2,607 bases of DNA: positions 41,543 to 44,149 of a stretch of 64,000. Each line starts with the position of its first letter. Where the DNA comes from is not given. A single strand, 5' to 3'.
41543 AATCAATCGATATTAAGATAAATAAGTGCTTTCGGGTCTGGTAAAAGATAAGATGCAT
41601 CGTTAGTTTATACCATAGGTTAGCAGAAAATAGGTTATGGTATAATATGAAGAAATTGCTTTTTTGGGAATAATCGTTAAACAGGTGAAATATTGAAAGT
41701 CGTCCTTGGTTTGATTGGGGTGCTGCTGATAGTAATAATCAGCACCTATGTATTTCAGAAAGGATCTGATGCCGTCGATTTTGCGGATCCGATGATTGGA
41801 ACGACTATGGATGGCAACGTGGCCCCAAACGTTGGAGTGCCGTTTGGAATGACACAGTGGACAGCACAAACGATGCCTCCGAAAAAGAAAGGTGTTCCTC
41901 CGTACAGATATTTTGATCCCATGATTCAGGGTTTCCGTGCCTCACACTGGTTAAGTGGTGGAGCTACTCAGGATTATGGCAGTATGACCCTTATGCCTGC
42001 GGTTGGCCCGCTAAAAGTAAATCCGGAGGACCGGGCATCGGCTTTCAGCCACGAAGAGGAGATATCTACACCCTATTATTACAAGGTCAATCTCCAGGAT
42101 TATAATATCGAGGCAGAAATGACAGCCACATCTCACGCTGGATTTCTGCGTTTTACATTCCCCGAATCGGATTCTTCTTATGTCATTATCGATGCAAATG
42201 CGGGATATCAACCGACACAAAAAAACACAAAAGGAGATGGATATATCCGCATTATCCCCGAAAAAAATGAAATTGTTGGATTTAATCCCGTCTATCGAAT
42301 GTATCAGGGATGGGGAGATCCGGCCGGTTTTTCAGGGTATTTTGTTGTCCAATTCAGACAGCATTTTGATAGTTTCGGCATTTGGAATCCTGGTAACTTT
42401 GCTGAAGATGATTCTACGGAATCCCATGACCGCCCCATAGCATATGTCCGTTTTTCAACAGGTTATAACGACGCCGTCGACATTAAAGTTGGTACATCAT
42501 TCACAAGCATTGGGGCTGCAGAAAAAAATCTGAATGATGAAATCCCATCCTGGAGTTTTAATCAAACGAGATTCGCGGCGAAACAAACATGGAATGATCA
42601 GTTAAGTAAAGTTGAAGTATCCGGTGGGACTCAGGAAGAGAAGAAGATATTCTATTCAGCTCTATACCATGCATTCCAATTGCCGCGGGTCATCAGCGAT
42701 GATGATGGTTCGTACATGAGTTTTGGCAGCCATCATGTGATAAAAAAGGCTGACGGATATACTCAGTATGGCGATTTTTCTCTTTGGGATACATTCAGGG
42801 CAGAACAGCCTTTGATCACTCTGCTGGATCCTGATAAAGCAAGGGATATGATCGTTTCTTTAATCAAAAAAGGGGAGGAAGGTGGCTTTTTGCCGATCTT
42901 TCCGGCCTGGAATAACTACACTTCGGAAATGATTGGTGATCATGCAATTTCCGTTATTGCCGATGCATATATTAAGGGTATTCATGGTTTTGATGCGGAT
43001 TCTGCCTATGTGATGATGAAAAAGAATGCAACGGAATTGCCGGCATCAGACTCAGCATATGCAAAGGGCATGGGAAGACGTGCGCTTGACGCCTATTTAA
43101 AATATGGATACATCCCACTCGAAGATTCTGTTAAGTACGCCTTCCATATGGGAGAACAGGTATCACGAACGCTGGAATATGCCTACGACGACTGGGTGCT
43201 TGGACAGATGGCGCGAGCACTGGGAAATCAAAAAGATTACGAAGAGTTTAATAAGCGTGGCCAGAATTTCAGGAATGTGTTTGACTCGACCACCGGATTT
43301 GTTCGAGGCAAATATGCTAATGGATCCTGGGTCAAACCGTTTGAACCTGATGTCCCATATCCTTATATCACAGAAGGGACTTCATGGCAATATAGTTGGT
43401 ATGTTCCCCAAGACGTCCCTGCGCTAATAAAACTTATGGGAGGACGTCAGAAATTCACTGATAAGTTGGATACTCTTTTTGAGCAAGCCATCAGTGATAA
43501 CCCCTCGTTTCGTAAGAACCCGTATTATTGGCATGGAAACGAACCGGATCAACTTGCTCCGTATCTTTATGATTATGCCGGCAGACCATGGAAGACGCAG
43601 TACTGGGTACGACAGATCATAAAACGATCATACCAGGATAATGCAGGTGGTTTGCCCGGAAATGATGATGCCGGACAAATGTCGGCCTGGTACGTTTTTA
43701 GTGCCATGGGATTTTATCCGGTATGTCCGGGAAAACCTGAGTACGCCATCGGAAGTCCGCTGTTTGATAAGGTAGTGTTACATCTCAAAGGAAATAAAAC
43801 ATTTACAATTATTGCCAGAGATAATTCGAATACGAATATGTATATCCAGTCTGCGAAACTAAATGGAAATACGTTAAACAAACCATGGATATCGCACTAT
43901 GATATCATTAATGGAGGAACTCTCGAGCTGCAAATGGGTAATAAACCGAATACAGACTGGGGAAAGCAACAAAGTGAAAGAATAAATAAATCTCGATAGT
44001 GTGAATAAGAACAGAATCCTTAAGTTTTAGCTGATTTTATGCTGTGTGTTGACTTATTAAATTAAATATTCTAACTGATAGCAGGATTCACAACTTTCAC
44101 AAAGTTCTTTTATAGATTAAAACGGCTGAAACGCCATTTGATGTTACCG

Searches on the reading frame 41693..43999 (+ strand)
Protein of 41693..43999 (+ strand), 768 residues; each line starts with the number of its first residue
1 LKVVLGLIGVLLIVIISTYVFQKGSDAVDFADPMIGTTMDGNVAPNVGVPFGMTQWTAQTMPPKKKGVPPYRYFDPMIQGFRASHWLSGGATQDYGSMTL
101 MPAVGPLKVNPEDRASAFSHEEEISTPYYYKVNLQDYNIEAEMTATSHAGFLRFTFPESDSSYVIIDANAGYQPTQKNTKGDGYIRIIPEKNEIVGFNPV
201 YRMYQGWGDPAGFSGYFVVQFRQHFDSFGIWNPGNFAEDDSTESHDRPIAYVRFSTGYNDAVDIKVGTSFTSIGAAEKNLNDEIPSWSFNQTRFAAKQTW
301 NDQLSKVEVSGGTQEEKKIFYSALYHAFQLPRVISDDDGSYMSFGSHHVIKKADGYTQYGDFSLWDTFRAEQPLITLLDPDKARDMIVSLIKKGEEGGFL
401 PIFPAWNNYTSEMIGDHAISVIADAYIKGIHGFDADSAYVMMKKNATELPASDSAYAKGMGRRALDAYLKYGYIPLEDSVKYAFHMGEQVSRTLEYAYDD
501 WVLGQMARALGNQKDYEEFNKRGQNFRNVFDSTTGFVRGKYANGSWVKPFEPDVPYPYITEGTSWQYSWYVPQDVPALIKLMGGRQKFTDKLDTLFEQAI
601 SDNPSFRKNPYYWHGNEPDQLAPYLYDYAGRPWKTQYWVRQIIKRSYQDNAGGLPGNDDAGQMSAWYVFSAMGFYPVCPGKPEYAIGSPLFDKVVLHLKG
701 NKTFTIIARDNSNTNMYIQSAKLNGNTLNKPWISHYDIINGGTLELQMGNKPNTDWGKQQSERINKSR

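Call 12: search_protein_families(library=pfam, proteins=[window:41693-43999:+], max_evalue=0.00001)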
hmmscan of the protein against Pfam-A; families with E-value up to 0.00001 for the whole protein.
window:41693-43999:+ (768 aa): 2 families
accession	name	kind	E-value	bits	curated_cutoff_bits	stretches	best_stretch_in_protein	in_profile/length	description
PF07971.18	Glyco_hydro_92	-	7.8e-186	619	24.6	1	276-750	2-464/464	Glycosyl hydrolase family 92 catalytic domain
PF17678.7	Glyco_hydro_92N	-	4.5e-62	210.4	34.5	1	32-269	3-236/236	Glycosyl hydrolase family 92 N-terminal domain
